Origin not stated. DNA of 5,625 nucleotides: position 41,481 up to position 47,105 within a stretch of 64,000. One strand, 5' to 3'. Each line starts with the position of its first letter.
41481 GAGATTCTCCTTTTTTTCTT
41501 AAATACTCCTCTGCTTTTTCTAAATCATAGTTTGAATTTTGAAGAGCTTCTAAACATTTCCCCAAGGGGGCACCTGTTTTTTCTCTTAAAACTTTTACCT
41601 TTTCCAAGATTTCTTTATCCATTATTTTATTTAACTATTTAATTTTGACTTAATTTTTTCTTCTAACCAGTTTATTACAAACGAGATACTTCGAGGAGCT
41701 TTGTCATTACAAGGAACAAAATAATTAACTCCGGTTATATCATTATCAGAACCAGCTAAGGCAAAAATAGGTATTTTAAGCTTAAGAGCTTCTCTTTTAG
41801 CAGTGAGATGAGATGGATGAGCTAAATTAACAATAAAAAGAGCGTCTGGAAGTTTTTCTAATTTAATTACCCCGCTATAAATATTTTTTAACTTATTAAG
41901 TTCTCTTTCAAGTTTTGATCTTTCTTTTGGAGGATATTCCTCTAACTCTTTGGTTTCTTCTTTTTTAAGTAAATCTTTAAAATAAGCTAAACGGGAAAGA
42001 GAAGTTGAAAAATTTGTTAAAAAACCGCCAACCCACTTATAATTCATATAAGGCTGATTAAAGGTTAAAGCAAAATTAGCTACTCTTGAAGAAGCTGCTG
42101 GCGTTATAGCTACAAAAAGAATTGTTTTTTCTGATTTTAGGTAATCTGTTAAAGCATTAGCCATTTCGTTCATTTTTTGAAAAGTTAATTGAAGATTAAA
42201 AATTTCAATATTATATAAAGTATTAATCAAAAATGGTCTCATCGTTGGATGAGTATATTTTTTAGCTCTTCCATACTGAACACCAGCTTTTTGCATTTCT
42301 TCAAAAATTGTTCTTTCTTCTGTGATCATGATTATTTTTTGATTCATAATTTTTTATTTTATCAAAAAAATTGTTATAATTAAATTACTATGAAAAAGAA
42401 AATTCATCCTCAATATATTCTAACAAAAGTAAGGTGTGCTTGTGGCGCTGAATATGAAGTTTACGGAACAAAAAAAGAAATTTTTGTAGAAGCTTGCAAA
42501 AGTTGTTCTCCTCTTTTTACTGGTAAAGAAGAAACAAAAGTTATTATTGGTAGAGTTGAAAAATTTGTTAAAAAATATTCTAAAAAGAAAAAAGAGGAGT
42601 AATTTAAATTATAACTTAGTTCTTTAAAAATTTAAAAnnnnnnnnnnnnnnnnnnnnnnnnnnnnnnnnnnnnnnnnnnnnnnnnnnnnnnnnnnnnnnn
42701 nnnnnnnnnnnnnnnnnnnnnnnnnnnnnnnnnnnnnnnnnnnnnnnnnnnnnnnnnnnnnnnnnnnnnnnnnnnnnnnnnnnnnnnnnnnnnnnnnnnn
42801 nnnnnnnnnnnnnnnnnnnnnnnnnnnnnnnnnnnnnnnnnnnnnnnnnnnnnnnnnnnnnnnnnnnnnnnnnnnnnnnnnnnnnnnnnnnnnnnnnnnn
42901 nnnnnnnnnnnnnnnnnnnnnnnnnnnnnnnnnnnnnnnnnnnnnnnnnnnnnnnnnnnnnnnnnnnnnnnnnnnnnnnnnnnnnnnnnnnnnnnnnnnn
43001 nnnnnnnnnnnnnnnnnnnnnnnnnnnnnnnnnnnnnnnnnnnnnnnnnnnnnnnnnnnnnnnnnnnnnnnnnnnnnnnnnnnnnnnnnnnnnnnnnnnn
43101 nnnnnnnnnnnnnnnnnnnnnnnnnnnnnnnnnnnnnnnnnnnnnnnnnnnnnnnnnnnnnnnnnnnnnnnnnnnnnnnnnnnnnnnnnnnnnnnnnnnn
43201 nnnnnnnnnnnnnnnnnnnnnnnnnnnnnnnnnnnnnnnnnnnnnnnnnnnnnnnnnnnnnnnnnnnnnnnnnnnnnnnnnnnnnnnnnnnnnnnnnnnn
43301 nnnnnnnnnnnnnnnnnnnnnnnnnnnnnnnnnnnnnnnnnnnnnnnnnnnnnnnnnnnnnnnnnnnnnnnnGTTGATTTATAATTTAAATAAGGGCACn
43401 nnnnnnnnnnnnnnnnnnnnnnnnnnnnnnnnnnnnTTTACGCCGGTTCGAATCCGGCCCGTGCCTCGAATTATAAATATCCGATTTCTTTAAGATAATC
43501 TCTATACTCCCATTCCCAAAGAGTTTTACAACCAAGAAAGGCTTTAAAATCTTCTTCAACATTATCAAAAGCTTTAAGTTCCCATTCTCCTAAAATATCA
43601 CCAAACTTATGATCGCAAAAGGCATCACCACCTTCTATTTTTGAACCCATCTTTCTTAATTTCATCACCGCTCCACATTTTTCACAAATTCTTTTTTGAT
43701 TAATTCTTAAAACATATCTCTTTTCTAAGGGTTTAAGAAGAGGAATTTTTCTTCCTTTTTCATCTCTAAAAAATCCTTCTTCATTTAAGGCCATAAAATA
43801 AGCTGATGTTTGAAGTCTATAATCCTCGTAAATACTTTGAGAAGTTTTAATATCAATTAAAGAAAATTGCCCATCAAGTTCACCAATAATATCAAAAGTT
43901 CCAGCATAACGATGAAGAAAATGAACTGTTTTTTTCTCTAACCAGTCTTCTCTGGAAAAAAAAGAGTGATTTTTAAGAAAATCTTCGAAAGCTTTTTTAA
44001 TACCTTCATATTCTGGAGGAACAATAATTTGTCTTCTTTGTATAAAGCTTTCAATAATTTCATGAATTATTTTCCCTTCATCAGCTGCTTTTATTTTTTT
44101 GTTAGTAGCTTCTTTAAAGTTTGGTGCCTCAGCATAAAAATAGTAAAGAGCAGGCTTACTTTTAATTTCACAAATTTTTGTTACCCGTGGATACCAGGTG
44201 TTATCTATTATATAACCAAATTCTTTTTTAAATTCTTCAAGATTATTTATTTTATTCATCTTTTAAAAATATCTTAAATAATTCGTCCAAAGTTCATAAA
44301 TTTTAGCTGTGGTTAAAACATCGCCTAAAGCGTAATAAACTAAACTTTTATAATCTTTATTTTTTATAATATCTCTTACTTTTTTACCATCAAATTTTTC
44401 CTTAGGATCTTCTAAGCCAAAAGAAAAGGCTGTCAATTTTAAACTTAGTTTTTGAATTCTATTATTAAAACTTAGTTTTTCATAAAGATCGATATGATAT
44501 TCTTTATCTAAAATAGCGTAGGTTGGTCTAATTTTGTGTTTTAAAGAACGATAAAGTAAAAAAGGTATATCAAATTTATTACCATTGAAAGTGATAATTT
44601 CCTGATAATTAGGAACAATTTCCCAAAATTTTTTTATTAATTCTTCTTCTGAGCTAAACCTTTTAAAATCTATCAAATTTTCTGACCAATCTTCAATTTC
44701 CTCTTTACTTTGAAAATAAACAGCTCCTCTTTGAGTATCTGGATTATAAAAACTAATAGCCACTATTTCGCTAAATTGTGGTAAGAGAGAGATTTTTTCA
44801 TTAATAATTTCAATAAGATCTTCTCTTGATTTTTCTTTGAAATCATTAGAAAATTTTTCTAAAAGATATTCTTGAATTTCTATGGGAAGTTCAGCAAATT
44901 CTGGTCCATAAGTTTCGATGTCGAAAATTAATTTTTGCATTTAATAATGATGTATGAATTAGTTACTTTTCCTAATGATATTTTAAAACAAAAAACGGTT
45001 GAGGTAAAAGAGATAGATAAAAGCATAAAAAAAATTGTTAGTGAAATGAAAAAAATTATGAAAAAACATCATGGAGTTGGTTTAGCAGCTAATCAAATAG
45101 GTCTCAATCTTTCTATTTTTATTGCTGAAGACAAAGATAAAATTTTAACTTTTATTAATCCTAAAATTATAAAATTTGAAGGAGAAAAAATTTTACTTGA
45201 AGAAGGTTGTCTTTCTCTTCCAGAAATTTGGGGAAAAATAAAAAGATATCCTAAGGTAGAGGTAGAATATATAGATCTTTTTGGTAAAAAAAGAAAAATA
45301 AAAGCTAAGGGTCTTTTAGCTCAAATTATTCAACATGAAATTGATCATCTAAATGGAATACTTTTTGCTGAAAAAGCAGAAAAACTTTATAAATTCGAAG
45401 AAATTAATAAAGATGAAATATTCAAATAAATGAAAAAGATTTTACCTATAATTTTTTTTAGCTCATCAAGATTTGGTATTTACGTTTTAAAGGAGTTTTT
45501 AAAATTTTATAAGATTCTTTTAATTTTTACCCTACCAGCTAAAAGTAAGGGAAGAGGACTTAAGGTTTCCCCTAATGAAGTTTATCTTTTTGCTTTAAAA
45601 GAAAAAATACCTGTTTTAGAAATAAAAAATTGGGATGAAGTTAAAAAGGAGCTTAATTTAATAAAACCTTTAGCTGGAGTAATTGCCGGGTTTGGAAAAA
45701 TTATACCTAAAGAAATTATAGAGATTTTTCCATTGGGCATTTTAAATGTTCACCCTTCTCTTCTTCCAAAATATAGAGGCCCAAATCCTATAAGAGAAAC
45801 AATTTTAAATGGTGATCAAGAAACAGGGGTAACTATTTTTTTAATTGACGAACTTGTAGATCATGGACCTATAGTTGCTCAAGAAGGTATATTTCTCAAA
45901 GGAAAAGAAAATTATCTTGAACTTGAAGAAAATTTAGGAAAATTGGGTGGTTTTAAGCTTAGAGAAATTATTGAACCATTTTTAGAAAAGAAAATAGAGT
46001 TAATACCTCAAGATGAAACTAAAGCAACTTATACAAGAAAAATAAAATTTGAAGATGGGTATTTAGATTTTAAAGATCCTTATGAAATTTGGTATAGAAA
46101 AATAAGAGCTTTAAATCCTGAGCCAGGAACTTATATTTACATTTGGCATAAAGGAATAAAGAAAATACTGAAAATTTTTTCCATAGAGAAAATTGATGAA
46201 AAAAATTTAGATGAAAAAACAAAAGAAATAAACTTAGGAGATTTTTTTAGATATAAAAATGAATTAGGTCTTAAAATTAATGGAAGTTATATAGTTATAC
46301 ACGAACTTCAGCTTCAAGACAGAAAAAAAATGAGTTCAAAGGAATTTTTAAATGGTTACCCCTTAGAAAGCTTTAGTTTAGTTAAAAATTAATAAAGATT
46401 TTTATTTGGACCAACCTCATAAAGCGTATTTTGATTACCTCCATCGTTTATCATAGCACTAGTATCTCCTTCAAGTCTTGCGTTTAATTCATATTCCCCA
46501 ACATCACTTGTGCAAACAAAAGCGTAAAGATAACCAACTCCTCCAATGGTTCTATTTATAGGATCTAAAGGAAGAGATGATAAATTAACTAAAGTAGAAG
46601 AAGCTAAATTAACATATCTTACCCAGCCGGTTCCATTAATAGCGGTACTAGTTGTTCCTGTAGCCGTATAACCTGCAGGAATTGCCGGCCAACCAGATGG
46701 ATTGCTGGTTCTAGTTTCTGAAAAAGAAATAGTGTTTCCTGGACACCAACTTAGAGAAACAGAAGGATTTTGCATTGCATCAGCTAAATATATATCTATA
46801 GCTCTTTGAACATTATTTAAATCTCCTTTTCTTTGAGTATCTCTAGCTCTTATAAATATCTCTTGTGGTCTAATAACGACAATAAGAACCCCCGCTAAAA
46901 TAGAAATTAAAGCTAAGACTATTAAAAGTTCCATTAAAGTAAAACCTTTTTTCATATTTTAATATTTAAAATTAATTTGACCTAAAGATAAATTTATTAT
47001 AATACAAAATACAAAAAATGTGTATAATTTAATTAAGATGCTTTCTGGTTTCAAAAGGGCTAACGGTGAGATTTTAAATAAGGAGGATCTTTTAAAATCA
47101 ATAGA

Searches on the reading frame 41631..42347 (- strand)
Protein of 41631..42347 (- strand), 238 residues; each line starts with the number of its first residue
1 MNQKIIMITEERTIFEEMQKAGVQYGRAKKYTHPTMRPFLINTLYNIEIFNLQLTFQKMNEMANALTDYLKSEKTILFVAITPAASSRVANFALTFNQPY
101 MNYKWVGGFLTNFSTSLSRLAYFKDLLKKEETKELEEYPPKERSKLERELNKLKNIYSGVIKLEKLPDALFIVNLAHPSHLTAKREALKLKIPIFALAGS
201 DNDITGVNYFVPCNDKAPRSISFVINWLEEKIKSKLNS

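Call 24: search_protein_families(library=pfam, proteins=[window:41631-42347:-], max_evalue=0.001)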
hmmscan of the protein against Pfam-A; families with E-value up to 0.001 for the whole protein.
window:41631-42347:- (238 aa): 1 family
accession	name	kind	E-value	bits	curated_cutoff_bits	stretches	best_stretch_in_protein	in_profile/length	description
PF00318.25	Ribosomal_S2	-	2.6e-47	161.3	26.1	1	20-231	3-212/216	Ribosomal protein S2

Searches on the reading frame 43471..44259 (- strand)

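Call 24: search_protein_families(library=pfam, proteins=[window:43471-44259:-], max_evalue=0.001)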
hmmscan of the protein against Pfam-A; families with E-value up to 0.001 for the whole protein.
window:43471-44259:- (262 aa): 1 family
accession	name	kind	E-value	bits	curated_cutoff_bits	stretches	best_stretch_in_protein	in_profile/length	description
PF12705.13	PDDEXK_1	-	3.4e-06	27.6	22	0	120-170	126-180/247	PD-(D/E)XK nuclease superfamily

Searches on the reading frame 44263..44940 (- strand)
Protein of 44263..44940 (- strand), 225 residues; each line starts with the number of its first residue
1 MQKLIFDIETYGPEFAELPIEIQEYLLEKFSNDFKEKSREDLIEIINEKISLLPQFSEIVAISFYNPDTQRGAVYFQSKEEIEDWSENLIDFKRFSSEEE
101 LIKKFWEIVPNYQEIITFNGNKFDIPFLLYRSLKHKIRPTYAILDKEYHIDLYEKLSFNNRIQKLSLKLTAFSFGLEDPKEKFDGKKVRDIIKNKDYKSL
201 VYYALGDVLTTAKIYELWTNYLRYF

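Call 24: search_protein_families(library=pfam, proteins=[window:44263-44940:-], max_evalue=0.001)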
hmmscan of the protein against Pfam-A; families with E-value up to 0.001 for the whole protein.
window:44263-44940:- (225 aa): 3 families
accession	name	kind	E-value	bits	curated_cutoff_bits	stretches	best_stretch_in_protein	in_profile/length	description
PF10108.15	DNA_pol_B_exo2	-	2.2e-17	63.9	24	1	94-215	33-170/213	Predicted 3'-5' exonuclease related to the exonuclease domain of PolB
PF13482.12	RNase_H_2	-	1.6e-11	44.9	22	1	95-218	41-164/165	RNase_H superfamily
PF03104.25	DNA_pol_B_exo1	-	1.8e-06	28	23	1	90-137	138-184/242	DNA polymerase family B, exonuclease domain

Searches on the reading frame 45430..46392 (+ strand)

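Call 7: search_protein_families(library=pfam, proteins=[window:45430-46392:+], max_evalue=0.001)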
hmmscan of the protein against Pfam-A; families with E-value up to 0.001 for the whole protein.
window:45430-46392:+ (320 aa): 2 families
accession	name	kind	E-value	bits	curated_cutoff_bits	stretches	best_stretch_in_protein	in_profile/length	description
PF00551.24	Formyl_trans_N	-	1.9e-30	106.4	26.1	1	28-167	29-167/181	Formyl transferase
PF02911.23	Formyl_trans_C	-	5e-14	52.7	21.1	1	204-310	1-99/100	Formyl transferase, C-terminal domain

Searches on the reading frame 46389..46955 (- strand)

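Call 93: search_protein_families(library=pfam, proteins=[window:46389-46955:-], max_evalue=0.001)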
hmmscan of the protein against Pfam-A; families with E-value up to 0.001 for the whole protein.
window:46389-46955:- (188 aa): 1 family
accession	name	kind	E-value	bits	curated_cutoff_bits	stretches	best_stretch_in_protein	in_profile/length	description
PF07963.17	N_methyl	-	7.1e-07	29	21.2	1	2-24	4-26/27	Prokaryotic N-terminal methylation motif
